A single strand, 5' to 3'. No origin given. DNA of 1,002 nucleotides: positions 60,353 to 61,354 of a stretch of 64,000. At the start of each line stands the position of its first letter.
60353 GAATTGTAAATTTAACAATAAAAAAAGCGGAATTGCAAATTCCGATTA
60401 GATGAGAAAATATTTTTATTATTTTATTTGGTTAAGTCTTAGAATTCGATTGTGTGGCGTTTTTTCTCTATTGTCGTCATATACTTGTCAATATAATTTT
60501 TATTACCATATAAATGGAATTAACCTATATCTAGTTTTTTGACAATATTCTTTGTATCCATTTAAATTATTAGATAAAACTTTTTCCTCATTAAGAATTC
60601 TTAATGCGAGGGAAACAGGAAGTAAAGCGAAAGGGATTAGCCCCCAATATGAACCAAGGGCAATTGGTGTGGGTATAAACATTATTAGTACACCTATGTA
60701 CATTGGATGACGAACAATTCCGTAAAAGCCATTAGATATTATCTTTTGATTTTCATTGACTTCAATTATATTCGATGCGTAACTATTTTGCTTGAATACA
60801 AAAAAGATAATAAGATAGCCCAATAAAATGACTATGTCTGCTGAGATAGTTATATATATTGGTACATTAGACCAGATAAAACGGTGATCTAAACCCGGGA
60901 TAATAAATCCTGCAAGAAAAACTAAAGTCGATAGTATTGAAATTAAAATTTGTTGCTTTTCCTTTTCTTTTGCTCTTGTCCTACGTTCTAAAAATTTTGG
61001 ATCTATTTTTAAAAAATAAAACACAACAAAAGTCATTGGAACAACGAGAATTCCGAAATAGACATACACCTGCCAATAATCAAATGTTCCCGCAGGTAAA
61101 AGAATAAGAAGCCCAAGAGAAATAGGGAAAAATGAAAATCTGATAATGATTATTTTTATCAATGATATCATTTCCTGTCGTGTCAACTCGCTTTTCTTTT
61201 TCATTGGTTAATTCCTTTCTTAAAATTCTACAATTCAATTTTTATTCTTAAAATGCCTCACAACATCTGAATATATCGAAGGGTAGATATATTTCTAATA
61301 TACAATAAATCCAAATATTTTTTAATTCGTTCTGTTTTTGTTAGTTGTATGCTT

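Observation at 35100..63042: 27.6-kb co-oriented array of ~13 gene units, each followed by a member of one mosaic repeat superfamily (cassette-array-like)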

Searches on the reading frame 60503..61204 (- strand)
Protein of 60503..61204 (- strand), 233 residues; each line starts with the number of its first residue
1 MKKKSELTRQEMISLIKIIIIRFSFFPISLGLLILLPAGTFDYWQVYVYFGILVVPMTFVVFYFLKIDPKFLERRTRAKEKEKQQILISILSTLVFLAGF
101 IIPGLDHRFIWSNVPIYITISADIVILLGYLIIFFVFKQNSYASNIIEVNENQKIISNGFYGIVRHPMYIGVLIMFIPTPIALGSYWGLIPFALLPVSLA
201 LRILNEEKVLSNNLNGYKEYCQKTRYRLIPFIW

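Call 9: search_protein_families(library=pfam, proteins=[window:60503-61204:-], max_evalue=0.01)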
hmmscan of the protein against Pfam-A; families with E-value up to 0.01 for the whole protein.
window:60503-61204:- (233 aa): 3 families
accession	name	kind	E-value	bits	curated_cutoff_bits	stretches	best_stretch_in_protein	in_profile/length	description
PF04191.18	PEMT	-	3.6e-09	37.4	25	1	120-212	4-100/105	Phospholipid methyltransferase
PF04140.19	ICMT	-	7.4e-08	33.1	24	1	125-211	5-94/95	Isoprenylcysteine carboxyl methyltransferase (ICMT) family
PF00499.25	Oxidored_q3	-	0.0054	16.9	33.2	0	25-103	22-93/146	NADH-ubiquinone/plastoquinone oxidoreductase chain 6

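Call 85: find_homologous_proteins(query=window:60503-61204:-, max_evalue=1e-30)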
Query window:60503-61204:- (233 aa): 7679 proteins with E <= 1e-30 among 8000 candidates; the best 120 are listed.
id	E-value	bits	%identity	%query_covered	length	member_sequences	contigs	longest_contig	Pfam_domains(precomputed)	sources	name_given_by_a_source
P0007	8.5e-146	502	100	100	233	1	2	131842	PF04140.20,PF04191.19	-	-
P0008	8.0e-140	482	96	100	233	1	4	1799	PF04140.20,PF04191.19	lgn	-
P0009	7.1e-138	476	95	100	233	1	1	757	PF04140.20,PF04191.19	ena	-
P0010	5.1e-136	470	94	100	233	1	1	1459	PF04140.20,PF04191.19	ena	-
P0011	5.5e-127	440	87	100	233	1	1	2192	PF04140.20,PF04191.19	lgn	-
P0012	6.1e-126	437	85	100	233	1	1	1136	PF04140.20,PF04191.19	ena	-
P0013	1.1e-125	436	85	100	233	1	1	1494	PF04140.20,PF04191.19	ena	-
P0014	5.9e-124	430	85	100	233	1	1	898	PF04140.20,PF04191.19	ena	-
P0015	2.9e-123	428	83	100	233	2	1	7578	PF04140.20,PF04191.19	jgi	-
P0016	3.4e-123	428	85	100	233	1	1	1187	PF04140.20,PF04191.19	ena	-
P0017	4.4e-123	427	83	100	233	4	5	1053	PF04140.20,PF04191.19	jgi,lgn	jgi:protein-S-isoprenylcysteine O-methyltransferase Ste14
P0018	4.9e-123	427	83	100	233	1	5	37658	PF04140.20,PF04191.19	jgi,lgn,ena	-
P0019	7.5e-123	426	84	100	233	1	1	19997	PF04140.20,PF04191.19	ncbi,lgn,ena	-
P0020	1.2e-122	426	84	100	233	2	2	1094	PF04140.20,PF04191.19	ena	-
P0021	1.3e-122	426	82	100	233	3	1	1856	PF04140.20,PF04191.19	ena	-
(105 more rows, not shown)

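Call 87: find_encoding_contigs(protein=P0008, flank=3000, max_places=6)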
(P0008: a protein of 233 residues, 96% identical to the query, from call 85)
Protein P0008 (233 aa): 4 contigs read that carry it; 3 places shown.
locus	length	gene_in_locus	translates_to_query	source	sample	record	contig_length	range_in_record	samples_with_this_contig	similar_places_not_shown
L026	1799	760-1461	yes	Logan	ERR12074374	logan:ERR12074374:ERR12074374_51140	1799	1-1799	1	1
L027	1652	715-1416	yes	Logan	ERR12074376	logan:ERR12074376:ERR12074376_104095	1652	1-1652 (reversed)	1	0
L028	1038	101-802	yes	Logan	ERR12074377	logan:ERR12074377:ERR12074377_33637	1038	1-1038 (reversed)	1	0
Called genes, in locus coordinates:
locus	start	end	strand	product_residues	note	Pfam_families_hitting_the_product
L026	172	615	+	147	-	-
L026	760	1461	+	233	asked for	PF04191:PEMT, PF04140:ICMT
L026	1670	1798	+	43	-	?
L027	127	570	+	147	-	-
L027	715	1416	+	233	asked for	PF04191:PEMT, PF04140:ICMT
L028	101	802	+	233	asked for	PF04191:PEMT, PF04140:ICMT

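Call 88: find_encoding_contigs(protein=P0011, flank=3000, max_places=4)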
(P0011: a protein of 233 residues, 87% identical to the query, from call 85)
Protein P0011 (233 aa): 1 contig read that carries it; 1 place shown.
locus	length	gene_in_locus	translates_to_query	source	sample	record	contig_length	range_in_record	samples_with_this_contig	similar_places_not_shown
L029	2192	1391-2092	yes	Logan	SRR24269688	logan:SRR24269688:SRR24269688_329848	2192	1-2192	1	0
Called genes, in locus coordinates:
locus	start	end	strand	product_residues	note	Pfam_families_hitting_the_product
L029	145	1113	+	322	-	PF09603:Fib_succ_major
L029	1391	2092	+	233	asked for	PF04140:ICMT, PF04191:PEMT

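Call 89: find_encoding_contigs(protein=P0019, flank=8000, max_places=3)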
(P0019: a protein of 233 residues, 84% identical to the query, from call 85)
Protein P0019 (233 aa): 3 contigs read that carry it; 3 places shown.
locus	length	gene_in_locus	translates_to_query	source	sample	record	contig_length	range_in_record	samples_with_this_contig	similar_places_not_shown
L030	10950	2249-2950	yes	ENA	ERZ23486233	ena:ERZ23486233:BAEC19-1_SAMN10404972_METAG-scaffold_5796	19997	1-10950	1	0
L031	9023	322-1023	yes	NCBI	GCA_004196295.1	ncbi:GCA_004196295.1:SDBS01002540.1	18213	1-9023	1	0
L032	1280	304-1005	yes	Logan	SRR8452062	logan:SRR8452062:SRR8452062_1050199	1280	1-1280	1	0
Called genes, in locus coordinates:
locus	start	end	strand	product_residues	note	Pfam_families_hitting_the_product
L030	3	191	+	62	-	?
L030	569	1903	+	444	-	PF01609:DDE_Tnp_1, PF13751:DDE_Tnp_1_6 (faint)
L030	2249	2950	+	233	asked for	PF04140:ICMT, PF04191:PEMT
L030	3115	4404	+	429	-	PF02310:B12-binding, PF04055:Radical_SAM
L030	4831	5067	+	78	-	-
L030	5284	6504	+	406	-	PF17293:Arm-DNA-bind_5, PF13102:Phage_int_SAM_5, PF00589:Phage_integrase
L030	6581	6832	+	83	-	-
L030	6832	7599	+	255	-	-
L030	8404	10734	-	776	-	PF01841:Transglut_core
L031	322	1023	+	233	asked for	PF04140:ICMT, PF04191:PEMT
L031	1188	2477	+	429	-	PF02310:B12-binding, PF04055:Radical_SAM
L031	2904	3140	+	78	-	-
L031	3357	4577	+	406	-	PF17293:Arm-DNA-bind_5, PF13102:Phage_int_SAM_5, PF00589:Phage_integrase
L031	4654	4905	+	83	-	-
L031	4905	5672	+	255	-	-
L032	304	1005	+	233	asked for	PF04140:ICMT, PF04191:PEMT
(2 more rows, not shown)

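Call 110: search_dna_similar(query=window:60503-61204:-, collection=plasmids, mode=protein, max_rows=12, max_evalue=1e-20)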
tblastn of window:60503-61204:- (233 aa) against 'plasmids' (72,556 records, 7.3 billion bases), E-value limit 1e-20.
Records with a match: 27; places in all: 27; records where one place covers at least 80% of the query: 26.
Best place of each record, by identity: <60% 27.
By first word of the organism name: Rhizobium 14; Sinorhizobium 4; Methylocystis 4; Nostoc 2; Shinella 2; Candidatus 1.
By predicted mobility (MOB-suite, as given by PLSDB): non-mobilizable 22; conjugative 3; mobilizable 2.
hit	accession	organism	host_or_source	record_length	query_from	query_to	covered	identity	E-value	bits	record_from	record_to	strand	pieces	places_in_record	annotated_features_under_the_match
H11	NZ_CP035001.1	Rhizobium acidisoli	Phaseolus vulgaris,root nodule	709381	30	233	88%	41.1%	5e-44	164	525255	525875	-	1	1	isoprenylcysteine carboxylmethyltransferase family protein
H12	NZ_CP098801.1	Rhizobium anhuiense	Trifolium dubium,Cell culture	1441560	30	233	88%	41.0%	7e-45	167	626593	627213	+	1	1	record has no annotation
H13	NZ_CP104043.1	Rhizobium sp. WSM4643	Pisum sativum,Cell culture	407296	30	233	88%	39.6%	1e-44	166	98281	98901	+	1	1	isoprenylcysteine carboxylmethyltransferase family protein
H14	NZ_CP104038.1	Rhizobium sp. SRDI969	Pisum sativum,Cell culture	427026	30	233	88%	39.6%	4e-44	164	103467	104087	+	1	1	isoprenylcysteine carboxylmethyltransferase family protein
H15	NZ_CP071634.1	Rhizobium sp. NZLR1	lentil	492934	30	233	88%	39.6%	9e-43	160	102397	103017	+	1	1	isoprenylcysteine carboxylmethyltransferase family protein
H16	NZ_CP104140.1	Rhizobium sp. WSM1274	Vicia sp.,cell culture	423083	30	233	88%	39.1%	1e-43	163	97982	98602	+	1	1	isoprenylcysteine carboxylmethyltransferase family protein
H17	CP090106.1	Sinorhizobium meliloti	Medicago,Cell culture,Plant nodule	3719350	30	233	88%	34.1%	2e-27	116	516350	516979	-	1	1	isoprenylcysteine carboxylmethyltransferase family protein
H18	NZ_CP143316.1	Methylocystis iwaonis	cell culture,rice rhizosphere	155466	33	233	86%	34.3%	3e-28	119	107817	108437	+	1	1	isoprenylcysteine carboxylmethyltransferase family protein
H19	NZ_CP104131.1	Sinorhizobium sp. K101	Phaseolus vulgaris,cell ...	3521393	30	233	88%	33.6%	3e-26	113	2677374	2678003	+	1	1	none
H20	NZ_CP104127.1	Sinorhizobium sp. M103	Phaseolus vulgaris,cell ...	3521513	30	233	88%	33.6%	3e-26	113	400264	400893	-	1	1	none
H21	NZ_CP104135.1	Sinorhizobium sp. C101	Phaseolus vulgaris,cell ...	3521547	30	233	88%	33.6%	3e-26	113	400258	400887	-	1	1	none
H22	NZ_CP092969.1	Methylocystis parvus OBBP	Bacterial Monoculture,Mud, soil or ...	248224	33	233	86%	33.8%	4e-27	115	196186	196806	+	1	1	isoprenylcysteine carboxylmethyltransferase family protein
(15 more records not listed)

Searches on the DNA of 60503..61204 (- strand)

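Call 91: search_with_rna_model(model_id=R1, sources=[L026, L027, L028, L029, L030, L031, L032], max_evalue=10, filters=off, show_alignments=3)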
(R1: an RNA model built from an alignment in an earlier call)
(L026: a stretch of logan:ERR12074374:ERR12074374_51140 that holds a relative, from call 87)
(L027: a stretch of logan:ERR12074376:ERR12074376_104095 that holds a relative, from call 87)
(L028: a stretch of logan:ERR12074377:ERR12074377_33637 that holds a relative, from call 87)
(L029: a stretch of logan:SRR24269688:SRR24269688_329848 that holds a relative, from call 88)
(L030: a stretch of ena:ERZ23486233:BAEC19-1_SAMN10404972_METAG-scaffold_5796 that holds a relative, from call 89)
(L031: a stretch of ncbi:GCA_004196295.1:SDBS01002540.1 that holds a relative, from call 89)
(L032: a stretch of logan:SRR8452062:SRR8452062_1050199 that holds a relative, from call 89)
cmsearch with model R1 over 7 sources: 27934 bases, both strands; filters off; matches with E-value up to 10: 10.
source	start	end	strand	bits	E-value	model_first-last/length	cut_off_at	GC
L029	1858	1886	-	12.1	0.5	1-72/72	no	0.41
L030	8724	8756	-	8.9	3.9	1-72/72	no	0.33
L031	6797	6829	-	8.9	3.9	1-72/72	no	0.33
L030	6570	6599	-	7.8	8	1-72/72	no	0.33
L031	4643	4672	-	7.8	8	1-72/72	no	0.33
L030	7900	7957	+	7.8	8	1-72/72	no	0.28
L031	5973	6030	+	7.8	8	1-72/72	no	0.28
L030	9066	9108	-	7.6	8.9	1-72/72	no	0.56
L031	7139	7181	-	7.6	8.9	1-72/72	no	0.56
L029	1634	1679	+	7.5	9.7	1-72/72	no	0.26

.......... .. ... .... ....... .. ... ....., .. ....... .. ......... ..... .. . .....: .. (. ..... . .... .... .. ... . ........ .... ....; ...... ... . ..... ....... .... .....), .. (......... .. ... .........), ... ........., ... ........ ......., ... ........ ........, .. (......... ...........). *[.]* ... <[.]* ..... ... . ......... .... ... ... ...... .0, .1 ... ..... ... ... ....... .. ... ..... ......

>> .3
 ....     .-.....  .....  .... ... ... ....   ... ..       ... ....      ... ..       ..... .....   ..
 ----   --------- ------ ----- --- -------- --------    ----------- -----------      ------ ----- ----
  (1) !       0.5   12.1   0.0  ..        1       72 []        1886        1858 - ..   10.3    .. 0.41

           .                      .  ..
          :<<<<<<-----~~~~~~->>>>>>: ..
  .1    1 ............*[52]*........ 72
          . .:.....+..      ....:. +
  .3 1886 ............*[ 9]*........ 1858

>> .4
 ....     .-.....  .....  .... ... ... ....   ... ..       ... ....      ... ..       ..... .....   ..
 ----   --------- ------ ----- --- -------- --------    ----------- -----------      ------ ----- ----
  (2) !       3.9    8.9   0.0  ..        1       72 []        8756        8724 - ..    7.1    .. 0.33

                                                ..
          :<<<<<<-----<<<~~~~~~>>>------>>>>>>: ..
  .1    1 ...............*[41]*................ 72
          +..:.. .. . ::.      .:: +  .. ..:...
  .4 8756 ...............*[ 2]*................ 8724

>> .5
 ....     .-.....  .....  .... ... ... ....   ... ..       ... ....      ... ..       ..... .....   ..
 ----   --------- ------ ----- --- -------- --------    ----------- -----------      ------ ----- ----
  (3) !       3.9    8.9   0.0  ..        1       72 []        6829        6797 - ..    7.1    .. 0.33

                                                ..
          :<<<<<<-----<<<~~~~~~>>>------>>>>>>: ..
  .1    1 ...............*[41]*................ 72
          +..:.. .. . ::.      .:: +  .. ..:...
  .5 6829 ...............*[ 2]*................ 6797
